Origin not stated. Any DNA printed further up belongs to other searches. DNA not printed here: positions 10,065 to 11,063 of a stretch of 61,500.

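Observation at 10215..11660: Rab-like small GTPase fused to a coiled coil and translationally linked to a coiled-coil partner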

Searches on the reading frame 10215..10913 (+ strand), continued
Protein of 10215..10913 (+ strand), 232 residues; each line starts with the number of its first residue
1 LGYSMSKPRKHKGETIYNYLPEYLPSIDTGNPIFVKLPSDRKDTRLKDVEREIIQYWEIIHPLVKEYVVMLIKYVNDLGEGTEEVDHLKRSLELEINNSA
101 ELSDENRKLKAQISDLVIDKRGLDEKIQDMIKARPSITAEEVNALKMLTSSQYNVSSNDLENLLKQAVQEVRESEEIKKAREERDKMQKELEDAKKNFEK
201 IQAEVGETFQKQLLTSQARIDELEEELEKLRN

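Call 34: search_protein_families(library=pfam, alignment_id=A1, max_evalue=1)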
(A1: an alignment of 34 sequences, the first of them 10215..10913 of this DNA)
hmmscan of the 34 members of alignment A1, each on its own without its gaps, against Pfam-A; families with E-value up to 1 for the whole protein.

A. member 1, window:10215-10913:+ (232 aa): 15 families
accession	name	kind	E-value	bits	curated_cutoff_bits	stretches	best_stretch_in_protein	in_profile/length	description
PF00038.26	Filament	-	0.00027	21.1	40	1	75-232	74-238/313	Intermediate filament protein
PF08672.17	ANAPC2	-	0.026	15.5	23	1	129-170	4-48/60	Anaphase promoting complex (APC) subunit 2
PF16099.11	RMI1_C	-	0.028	14.7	27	1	154-202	61-109/143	Recq-mediated genome instability protein 1, C-terminal OB-fold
PF09787.14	Golgin_A5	-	0.046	13.7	31.7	1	50-166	60-174/305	Golgin subfamily A member 5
PF12302.13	DUF3629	-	0.053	13.4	27.8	1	124-216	74-159/218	Protein of unknown function (DUF3629)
PF17675.6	APG6_N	-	0.058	14.3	45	1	43-152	15-122/132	Apg6 coiled-coil region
PF05325.16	DUF730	-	0.096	13.2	32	1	140-215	36-110/122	Protein of unknown function (DUF730)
PF24319.2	DUF7491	-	0.11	13.2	30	1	101-127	4-30/90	Coiled-coil region of unknown function (DUF7491)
PF05099.18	TerB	-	0.19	12.5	24.4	0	130-179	11-60/118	Tellurite resistance protein TerB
PF05859.17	Mis12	-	0.21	11.7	25.7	1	80-128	116-164/231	Mis12 protein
PF14077.11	WD40_alt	-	0.27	11.5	25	0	211-231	7-31/48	Alternative WD40 repeat motif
PF16533.10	SOAR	-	0.4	11.1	25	1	164-231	7-73/101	STIM1 Orai1-activating region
PF25398.1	CUX1_N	-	0.56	10.6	27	1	173-226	29-83/116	CUX1-like, N-terminal tRNA-binding arm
PF02601.20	Exonuc_VII_L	-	0.82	9.5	35.9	0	101-230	144-269/315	Exonuclease VII, large subunit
PF24423.1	OVT1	-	0.86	10.5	30.9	1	158-226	4-72/100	Major antigen, helical domain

B. families by the number of members that match (of 34 scanned): 91 families (the first 25 are shown)
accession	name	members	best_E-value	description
PF05325.16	DUF730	30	3e-06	Protein of unknown function (DUF730)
PF02403.27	Seryl_tRNA_N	15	0.012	Seryl-tRNA synthetase N-terminal domain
PF05546.16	She9_MDM33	13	0.00081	She9 / Mdm33 family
PF16099.11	RMI1_C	12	0.00053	Recq-mediated genome instability protein 1, C-terminal OB-fold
PF00038.26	Filament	11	0.00027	Intermediate filament protein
PF02601.20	Exonuc_VII_L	11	0.017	Exonuclease VII, large subunit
PF25398.1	CUX1_N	11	0.046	CUX1-like, N-terminal tRNA-binding arm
PF06676.16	DUF1178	10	0.016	Protein of unknown function (DUF1178)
PF24423.1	OVT1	9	0.001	Major antigen, helical domain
PF10186.14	ATG14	9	0.047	Vacuolar sorting 38 and autophagy-related subunit 14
PF10944.13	DUF2630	9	0.14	Protein of unknown function (DUF2630)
PF12302.13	DUF3629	8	0.00023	Protein of unknown function (DUF3629)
PF13476.12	AAA_23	8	0.00092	AAA domain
PF09402.16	MSC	8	0.07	Man1-Src1p-C-terminal domain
PF25764.1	KIF21A_4th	7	0.0012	KIF21A-like domain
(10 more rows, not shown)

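Call 35: search_solved_structures(query=A1, max_evalue=1)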
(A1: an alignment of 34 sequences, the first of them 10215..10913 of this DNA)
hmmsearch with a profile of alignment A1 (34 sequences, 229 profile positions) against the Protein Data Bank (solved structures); distinct sequences matched with E-value up to 1: 5.
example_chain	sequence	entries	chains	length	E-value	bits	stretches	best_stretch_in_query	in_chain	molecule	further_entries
7eao_B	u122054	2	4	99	0.1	15.3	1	157-203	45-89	TNFAIP3-interacting protein 1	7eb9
7eal_B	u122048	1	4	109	0.18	14.6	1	157-203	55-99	TNFAIP3-interacting protein 1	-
6n5m_B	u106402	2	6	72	0.28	13.9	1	157-215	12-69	TNFAIP3-interacting protein 1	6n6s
6n6r_B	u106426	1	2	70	0.36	13.5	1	157-215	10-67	TNFAIP3-interacting protein 1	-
3cvf_A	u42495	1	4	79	0.43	13.3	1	174-225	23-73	Homer protein homolog 3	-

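Call 45: list_cluster_members(proteins=[P0190, P0191, P0192, P0194, P0092, P0079, P0075, P0095, P0081])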
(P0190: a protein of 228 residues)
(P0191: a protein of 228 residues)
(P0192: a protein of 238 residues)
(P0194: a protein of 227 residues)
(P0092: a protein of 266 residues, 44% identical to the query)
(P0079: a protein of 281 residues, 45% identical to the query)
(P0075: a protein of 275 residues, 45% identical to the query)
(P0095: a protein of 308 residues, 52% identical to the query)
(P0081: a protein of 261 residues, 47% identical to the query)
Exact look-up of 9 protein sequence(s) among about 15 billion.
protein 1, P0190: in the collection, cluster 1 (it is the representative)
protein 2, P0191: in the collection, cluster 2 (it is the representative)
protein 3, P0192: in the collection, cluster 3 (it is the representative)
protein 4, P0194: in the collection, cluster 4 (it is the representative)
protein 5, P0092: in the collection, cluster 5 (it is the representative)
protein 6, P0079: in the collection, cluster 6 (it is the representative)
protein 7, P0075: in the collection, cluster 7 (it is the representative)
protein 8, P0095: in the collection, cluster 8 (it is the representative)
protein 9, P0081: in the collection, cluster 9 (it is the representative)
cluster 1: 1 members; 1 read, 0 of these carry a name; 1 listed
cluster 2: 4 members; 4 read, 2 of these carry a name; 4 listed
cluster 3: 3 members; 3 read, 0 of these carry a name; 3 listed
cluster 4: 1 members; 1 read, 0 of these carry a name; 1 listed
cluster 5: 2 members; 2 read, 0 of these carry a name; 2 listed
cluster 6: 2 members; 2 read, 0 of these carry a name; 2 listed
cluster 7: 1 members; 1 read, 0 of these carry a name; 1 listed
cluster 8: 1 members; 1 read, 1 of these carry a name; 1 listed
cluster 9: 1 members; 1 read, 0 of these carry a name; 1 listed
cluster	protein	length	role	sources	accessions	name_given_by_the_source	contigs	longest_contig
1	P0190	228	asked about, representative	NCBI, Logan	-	-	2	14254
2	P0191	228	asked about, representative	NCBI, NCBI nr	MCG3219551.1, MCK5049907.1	MAG: hypothetical protein KAR35_11100 [Candidatus Heimdallarchaeota archaeon] | hypothetical protein [Candidatus Heimdallarchaeota archaeon]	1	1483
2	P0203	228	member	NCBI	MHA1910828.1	MAG: hypothetical protein ACTSYA_03940 [Candidatus Kariarchaeaceae archaeon]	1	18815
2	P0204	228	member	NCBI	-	-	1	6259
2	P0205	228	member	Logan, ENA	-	-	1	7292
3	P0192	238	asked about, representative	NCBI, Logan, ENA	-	-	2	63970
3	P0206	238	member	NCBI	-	-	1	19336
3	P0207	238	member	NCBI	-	-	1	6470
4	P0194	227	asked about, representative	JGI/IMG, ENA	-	-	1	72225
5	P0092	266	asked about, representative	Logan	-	-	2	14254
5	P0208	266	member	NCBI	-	-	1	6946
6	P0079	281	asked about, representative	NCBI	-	-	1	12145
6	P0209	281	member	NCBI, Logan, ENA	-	-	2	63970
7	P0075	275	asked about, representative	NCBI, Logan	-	-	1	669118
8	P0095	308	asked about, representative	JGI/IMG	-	small GTP-binding protein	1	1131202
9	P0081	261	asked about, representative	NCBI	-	-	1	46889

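Call 46: find_encoding_contigs(protein=P0203, flank=8000, max_places=2)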
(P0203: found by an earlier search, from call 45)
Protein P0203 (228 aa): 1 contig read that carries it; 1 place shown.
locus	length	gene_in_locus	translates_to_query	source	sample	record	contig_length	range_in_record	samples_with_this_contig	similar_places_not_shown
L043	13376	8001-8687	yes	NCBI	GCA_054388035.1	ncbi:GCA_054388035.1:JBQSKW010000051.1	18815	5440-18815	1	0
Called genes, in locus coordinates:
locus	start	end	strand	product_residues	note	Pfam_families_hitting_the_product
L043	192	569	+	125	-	PF03551:PadR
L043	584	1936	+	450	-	-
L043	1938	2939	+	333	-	PF22564:HAAS (weak)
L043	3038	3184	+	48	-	PF18439:zf_UBZ (faint)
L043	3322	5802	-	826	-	PF13513:HEAT_EZ (faint), PF02985:HEAT (faint), PF13646:HEAT_2 (weak)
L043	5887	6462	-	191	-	PF00025:Arf, PF00071:Ras, PF04670:Gtr1_RagA, PF08477:Roc, PF00009:GTP_EFTU (weak)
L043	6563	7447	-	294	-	-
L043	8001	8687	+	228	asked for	-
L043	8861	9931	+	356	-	PF01895:PhoU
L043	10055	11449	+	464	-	PF01523:PmbA_TldD_1st, PF19290:PmbA_TldD_2nd, PF19289:PmbA_TldD_3rd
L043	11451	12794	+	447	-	PF01523:PmbA_TldD_1st (weak), PF19290:PmbA_TldD_2nd, PF19289:PmbA_TldD_3rd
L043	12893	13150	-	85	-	-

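Call 53: search_protein_families(library=pfam, proteins=[L043:6563-7447:-, L006:8131-10059:-], max_evalue=0.1)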
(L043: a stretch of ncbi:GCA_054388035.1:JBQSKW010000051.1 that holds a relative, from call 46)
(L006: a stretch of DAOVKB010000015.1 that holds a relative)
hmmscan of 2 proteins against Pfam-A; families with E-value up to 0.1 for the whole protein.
L043:6563-7447:- (294 aa): 4 families
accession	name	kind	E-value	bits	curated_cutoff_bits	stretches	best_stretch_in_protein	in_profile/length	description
PF12840.13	HTH_20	-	0.0025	18.2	27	1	56-81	18-43/51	Helix-turn-helix domain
PF08279.18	HTH_11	-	0.015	15.6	25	1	57-84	16-43/55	HTH domain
PF13412.12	HTH_24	-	0.033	14.2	21.9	1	56-84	17-45/48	Winged helix-turn-helix DNA-binding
PF07638.17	Sigma70_ECF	-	0.069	13.5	21.1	0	50-82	145-177/185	ECF sigma factor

L006:8131-10059:- (642 aa): 2 families
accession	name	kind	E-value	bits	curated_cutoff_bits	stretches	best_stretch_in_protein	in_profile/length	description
PF07282.18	Cas12f1-like_TNB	-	2.3e-07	31.3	26.3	1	572-624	15-60/60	Cas12f1-like, TNB domain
PF12845.12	TBD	-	0.046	14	27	1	206-230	15-39/56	TBD domain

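Call 58: find_related_loci(query=A4, collection=metagenome_contigs, flank=5000)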
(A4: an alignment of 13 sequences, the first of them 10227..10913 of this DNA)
Query A4 (228 aa) in metagenome_contigs; peptide patterns used: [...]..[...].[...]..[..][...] (x = any residue, [..] = any of these).
65 stretches matched a pattern; 13 encode a relative of the query (tblastn E <= 1e-3); 13 distinct loci.
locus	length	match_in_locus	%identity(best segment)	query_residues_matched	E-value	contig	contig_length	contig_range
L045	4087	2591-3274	86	1-228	3e-128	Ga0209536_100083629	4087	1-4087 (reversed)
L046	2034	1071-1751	68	1-227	3e-111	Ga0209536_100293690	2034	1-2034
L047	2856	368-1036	61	1-223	2e-100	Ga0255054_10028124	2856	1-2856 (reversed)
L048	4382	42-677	66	5-216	1e-97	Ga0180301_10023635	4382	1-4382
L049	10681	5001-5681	59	1-227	1e-95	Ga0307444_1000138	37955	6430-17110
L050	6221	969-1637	57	1-223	5e-93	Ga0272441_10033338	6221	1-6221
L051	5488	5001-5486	81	1-162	3e-90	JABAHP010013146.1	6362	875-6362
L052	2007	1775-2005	60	1-77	5e-32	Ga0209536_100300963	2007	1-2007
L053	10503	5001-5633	29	6-210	1e-22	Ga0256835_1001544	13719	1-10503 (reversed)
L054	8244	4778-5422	23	8-223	3e-16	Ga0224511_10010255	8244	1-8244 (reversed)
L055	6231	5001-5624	21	11-219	2e-15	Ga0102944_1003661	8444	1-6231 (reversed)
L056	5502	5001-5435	26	8-148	5e-14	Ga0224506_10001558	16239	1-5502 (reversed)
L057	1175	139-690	24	11-187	1e-11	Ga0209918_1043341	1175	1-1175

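Call 61: search_protein_families(library=ncbifam, proteins=[window:10227-10913:+], max_evalue=0.01)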
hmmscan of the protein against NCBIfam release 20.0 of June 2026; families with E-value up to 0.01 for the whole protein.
window:10227-10913:+ (228 aa): 1 family
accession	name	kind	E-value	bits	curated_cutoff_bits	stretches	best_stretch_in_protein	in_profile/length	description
TIGR01843.1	type_I_hlyD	subfamily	3.5e-05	22.9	208.65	1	93-227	136-265/422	HlyD family type I secretion periplasmic adaptor subunit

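Call 81: fold_search(model_id=the predicted structure, library=pdb)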
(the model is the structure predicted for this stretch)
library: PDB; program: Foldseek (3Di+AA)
matches with E <= 10: 2; with E <= 0.001: 0
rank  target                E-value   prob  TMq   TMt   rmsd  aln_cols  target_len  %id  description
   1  5wsg_A                7.5e+00  0.02  0.13  0.03  29.6       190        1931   13  Cryo-EM structure of the Catalytic Step II spliceosome (C* complex) at 4.0 angstrom resolution (released 2017-01-25)
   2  3oa7                  9.3e+00  0.03  0.16  0.19  14.3       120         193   22  Structure of the C-terminal domain of Cnm67, a core component of the spindle pole body of Saccharomyces cerevisiae (released 2011-03-23)
